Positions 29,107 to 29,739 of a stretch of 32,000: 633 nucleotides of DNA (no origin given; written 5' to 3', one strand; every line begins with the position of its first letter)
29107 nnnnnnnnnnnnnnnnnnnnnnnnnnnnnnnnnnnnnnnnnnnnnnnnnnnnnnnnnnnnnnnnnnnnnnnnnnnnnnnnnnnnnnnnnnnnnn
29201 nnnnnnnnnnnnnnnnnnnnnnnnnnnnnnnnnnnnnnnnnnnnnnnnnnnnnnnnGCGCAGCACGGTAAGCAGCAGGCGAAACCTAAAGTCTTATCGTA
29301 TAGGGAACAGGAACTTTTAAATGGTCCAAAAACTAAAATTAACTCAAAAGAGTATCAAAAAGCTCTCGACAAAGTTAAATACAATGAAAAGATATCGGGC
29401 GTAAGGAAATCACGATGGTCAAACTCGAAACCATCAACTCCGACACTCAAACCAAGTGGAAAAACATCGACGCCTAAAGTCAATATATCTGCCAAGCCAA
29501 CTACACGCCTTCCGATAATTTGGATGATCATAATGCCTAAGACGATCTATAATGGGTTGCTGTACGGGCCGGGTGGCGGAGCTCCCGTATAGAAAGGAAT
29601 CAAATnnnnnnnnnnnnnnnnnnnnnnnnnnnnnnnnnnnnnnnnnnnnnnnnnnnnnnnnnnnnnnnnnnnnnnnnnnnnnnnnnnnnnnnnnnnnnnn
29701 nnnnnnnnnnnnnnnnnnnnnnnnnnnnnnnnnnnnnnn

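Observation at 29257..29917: Unrecognised Lys-rich C-terminal toxin tip with hydrophobic tail, plus a small cytosolic immunity candidate, behind a sharp GC drop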

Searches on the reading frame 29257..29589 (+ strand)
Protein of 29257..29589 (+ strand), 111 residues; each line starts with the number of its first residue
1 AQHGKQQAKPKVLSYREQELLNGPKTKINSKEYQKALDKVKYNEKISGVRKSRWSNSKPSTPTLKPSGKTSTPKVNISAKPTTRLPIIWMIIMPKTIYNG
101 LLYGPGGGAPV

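Call 4: search_protein_families(library=pfam, proteins=[window:29257-29589:+], max_evalue=1)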
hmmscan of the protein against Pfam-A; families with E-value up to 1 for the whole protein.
window:29257-29589:+ (111 aa): 0 families

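Call 5: search_protein_families(library=ncbifam, proteins=[window:29257-29589:+], max_evalue=1)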
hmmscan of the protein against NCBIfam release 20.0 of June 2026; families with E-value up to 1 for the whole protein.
window:29257-29589:+ (111 aa): 0 families

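Call 6: find_homologous_proteins(query=window:29257-29589:+, max_evalue=0.01)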
Query window:29257-29589:+: 3 candidates shared short words with the query, none scored E <= 0.01.

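Call 18: search_solved_structures(query=window:29257-29589:+, max_evalue=10)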
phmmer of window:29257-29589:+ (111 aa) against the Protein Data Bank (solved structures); distinct sequences matched with E-value up to 10: 0.

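Call 29: search_protein_representatives(protein=window:29257-29589:+)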
Query: 111 residues. Proteins with E-value up to 0.001 (for the whole library): 5; up to 1e-10: 0; up to 1e-30: 0. The best 5 are listed.
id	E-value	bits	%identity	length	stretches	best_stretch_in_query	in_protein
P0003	8.3e-09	51.6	51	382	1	1-86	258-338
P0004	1.2e-07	47.9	53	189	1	1-60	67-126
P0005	9.6e-07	45.0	49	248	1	1-72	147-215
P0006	8.0e-06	42.0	52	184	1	1-61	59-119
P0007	3.2e-04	36.9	48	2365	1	1-78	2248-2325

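Call 32: predict_structure(protein=window:29257-29589:+)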
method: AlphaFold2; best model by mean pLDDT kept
length: 111 residues; sequences in the alignment: 1
mean_pLDDT: 64.7   pTM: 0.36
mean pLDDT of the five models: 64.7, 63.1, 61.8, 58.8, 57.1
residues with pLDDT >= 90: 13; 70-90: 25; 50-70: 46; < 50: 27
segments of 3 or more residues with pLDDT < 50: 1-3, 89-95, 98-100, 107-109
pLDDT, mean of each block of 10 residues (from residue 1): 63 90 74 90 82 55 53 55 51 48 51 46
secondary structure, 60 per line:
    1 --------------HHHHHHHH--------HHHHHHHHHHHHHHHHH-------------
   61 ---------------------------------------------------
elements in order: H15-22 H31-47

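Call 33: find_homologous_proteins(query=A2, max_evalue=0.001)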
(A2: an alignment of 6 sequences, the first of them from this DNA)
Query A2 (6 sequences) (111 aa, profile of the alignment): 3 proteins with E <= 0.001 among 2733 candidates.
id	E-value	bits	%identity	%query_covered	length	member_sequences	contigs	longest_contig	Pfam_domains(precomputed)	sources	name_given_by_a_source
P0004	1.8e-51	191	53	44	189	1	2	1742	-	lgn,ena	-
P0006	5.9e-51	190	55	52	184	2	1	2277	-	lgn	-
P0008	1.6e-11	62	67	5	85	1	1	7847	-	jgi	jgi:hypothetical protein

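Call 34: find_encoding_contigs(protein=P0004, flank=10000)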
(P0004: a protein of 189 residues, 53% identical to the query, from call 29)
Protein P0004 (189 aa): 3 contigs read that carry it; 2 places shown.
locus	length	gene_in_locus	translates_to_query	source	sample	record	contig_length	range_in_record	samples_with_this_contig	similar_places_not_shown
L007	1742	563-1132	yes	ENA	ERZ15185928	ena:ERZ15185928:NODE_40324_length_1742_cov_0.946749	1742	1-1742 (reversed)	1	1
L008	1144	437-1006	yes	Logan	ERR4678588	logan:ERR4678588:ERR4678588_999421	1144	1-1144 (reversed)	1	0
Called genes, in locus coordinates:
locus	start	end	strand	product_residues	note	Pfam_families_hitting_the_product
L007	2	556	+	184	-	?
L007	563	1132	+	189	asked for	-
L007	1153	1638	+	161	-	-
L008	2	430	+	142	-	?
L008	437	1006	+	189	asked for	-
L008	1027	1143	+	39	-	?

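Call 35: find_encoding_contigs(protein=P0006, flank=10000)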
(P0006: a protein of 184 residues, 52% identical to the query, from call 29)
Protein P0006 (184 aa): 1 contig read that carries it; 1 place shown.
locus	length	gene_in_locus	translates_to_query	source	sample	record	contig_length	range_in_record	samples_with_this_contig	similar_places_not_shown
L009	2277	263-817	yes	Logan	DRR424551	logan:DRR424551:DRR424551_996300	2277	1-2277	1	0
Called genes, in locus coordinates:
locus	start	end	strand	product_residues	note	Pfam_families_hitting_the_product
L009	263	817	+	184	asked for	-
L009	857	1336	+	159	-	-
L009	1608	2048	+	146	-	-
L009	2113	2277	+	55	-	?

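Call 36: find_encoding_contigs(protein=P0008, flank=10000)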
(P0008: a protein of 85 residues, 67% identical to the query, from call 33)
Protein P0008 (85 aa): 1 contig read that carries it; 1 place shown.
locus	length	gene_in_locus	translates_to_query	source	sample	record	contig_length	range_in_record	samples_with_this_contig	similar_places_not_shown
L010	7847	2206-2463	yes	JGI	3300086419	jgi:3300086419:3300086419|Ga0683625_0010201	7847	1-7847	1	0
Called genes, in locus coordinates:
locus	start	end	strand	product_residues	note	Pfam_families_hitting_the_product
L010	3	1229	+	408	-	?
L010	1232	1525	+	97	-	-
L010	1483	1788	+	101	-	-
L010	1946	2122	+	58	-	-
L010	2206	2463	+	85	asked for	-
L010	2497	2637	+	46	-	-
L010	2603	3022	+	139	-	-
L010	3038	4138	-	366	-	PF02423:OCD_Mu_crystall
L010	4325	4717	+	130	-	PF11964:SpoIIAA-like (weak)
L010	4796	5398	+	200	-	-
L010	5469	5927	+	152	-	-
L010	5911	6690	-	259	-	-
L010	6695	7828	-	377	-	PF24681:Kelch_KLHDC2_KLHL20_DRC7 (weak), PF24981:Beta-prop_ATRN-LZTR1 (faint), PF01344:Kelch_1 (faint)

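Call 41: search_protein_families(library=pfam, alignment_id=A2, max_evalue=5)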
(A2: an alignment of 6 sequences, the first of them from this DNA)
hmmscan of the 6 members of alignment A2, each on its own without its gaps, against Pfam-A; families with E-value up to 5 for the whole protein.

A. member 1, seq(111 aa): 0 families

B. families by the number of members that match (of 6 scanned): 2 families
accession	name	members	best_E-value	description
PF17381.7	Svs_4_5_6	1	0.026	Seminal vesicle secretory proteins 4/5/6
PF03115.20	Astro_capsid_N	1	1.2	Astrovirus capsid protein nucleoplasmin-like domain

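Call 42: search_protein_families(library=pfam, proteins=[L007:1153-1635:+, L009:857-1333:+, L010:2600-3019:+, L007:29-553:+, L009:1608-2045:+], max_evalue=1)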
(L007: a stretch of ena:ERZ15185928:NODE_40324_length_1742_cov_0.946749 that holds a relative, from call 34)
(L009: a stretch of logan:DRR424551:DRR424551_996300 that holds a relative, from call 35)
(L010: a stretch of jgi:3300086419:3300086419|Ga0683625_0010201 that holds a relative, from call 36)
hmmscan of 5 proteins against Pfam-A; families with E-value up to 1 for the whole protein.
L007:1153-1635:+ (161 aa): 1 family
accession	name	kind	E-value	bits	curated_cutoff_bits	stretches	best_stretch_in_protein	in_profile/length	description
PF17987.7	PMT2_N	-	0.028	15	27.8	0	8-62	46-100/125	Phosphoethanolamine N-methyltransferase 2 N-terminal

L009:857-1333:+ (159 aa): 0 families

L010:2600-3019:+ (140 aa): 0 families

L007:29-553:+ (175 aa): 0 families

L009:1608-2045:+ (146 aa): 5 families
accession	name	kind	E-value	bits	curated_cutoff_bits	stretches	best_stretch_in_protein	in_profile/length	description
PF23952.1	LRR_EndoS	-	0.00047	20.8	27.9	1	99-124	34-59/116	Endo-beta-N-acetylglucosaminidase EndoS LRR domain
PF25019.1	LRR_R13L1-DRL21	-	0.0011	19.3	27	1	59-120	62-127/127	R13L1/DRL21 LRRs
PF12799.13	LRR_4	-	0.029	15.1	27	0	16-37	15-38/44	Leucine Rich repeats (2 copies)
PF23247.1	LRR_RPS2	-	0.07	13.5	27.9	0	103-124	116-137/160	Plant disease resistance protein RPS2-like, leucine-rich repeats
PF21832.1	DUF6892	-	0.13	12.9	24.6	1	95-118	95-118/136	Family of unknown function (DUF6892)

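Call 43: find_encoding_contigs(protein=P0005, flank=10000)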
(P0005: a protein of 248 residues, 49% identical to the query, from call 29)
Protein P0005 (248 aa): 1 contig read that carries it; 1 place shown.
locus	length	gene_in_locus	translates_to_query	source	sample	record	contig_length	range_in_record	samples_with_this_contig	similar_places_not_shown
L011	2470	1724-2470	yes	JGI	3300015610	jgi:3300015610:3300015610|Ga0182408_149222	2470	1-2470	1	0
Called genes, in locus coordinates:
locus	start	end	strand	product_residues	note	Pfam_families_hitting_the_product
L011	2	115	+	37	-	?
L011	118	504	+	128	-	-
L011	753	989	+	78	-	-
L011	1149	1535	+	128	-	-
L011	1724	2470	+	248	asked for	?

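Call 44: find_encoding_contigs(protein=P0007, flank=6000)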
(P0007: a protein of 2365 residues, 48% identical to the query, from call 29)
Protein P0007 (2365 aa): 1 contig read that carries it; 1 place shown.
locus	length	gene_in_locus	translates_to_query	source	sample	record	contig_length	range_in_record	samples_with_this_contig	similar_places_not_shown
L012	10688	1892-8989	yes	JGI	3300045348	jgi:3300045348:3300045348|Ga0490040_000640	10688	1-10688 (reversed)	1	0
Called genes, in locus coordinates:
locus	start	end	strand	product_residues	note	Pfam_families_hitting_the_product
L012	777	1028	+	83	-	-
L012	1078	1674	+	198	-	PF04203:Sortase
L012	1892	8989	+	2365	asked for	PF25778:DUF7948 (weak), PF07691:PA14, PF10528:GLEYA (weak), PF07691:PA14, PF10528:GLEYA (weak), PF05593:RHS_repeat (weak), PF07691:PA14, PF25023:TEN_YD-shell (weak), +1 more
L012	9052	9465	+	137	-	-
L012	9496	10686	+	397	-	?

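Call 45: find_encoding_contigs(protein=P0003, flank=6000)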
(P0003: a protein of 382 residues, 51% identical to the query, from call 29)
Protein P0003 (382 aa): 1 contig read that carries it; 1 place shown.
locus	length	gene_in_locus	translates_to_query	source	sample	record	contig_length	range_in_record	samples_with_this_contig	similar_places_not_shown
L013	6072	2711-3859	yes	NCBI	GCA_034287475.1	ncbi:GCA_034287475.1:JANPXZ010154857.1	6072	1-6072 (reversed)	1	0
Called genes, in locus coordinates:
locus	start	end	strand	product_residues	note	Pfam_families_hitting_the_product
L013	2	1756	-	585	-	?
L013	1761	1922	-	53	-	-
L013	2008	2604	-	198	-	-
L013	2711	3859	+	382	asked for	-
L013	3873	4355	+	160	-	-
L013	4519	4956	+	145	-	-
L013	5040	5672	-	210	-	-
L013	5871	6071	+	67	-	?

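Call 51: find_related_loci(query=A2, collection=metagenome_contigs, flank=5000)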
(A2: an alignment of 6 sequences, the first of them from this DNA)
Query A2 (111 aa) in metagenome_contigs; peptide patterns used: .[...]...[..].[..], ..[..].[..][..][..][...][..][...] (x = any residue, [..] = any of these).
600 stretches matched a pattern, but none encodes a relative of the query by tblastn (E <= 1e-3).

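Call 60: search_protein_families(library=ncbifam, alignment_id=A2, max_evalue=5)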
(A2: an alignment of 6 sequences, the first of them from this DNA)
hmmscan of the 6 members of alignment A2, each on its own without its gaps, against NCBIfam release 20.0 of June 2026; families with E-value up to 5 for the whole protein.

A. member 1, seq(111 aa): 0 families

B. families by the number of members that match (of 6 scanned): 0 families

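Call 61: search_protein_families(library=pfam, proteins=[L011:1149-1532:+, L011:118-501:+, L011:753-986:+, L013:4519-4953:+], max_evalue=1)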
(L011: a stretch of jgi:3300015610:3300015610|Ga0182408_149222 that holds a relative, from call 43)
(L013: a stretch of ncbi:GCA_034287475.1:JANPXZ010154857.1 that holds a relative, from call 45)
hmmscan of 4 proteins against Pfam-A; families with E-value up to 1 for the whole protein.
L011:1149-1532:+ (128 aa): 0 families

L011:118-501:+ (128 aa): 0 families

L011:753-986:+ (78 aa): 0 families

L013:4519-4953:+ (145 aa): 0 families

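Call 63: search_dna_similar(query=window:29257-29589:+, collection=plasmids, mode=protein, max_evalue=0.01, max_rows=10)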
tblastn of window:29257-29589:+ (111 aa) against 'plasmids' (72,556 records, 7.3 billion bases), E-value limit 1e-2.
No match.

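Call 64: search_dna_similar(query=window:29257-29589:+, collection=phages, mode=protein, max_evalue=0.01, max_rows=10)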
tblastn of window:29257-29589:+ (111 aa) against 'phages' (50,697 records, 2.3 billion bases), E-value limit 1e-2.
No match.

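Call 67: search_solved_structures(query=A2, max_evalue=10)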
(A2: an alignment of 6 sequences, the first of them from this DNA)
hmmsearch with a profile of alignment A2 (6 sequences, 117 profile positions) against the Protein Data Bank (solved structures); distinct sequences matched with E-value up to 10: 0.

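Call 68: search_solved_structures(query=A3, max_evalue=10)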
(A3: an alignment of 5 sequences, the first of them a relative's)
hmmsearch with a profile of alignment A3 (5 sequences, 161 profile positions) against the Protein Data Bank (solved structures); distinct sequences matched with E-value up to 10: 2.
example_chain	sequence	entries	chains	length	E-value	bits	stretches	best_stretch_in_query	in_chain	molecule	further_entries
1yo7_A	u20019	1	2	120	1.2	12.5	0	81-129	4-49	Regulatory protein rop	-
9m0m_A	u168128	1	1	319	1.7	12.1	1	59-146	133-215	inorganic diphosphatase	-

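Call 74: search_protein_families(library=pfam, proteins=[L014:3304-3645:+, L014:348-935:+, L014:3776-4513:+, L014:4518-4961:+, L014:941-1324:+], max_evalue=1)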
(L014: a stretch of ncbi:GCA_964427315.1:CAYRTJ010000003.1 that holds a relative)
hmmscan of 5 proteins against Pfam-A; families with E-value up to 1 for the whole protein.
L014:3304-3645:+ (114 aa): 1 family
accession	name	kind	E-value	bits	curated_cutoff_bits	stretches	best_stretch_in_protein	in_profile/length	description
PF14119.11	DUF4288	-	6.3e-05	23.6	27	1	15-47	15-47/84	Domain of unknown function (DUF4288)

L014:348-935:+ (196 aa): 1 family
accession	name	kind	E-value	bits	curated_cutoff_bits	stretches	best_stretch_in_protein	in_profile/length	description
PF10911.13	T7-like_Y65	-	0.27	11.4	25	0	64-96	36-68/77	Bacteriophage T7-like gene 6.5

L014:3776-4513:+ (246 aa): 0 families

L014:4518-4961:+ (148 aa): 0 families

L014:941-1324:+ (128 aa): 0 families

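Call 86: find_related_loci(query=A2, collection=viral_contigs, flank=4000)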
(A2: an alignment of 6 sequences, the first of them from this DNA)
Query A2 (111 aa) in viral_contigs; peptide patterns used: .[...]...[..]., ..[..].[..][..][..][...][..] (x = any residue, [..] = any of these).
393 stretches matched a pattern, but none encodes a relative of the query by tblastn (E <= 1e-3).
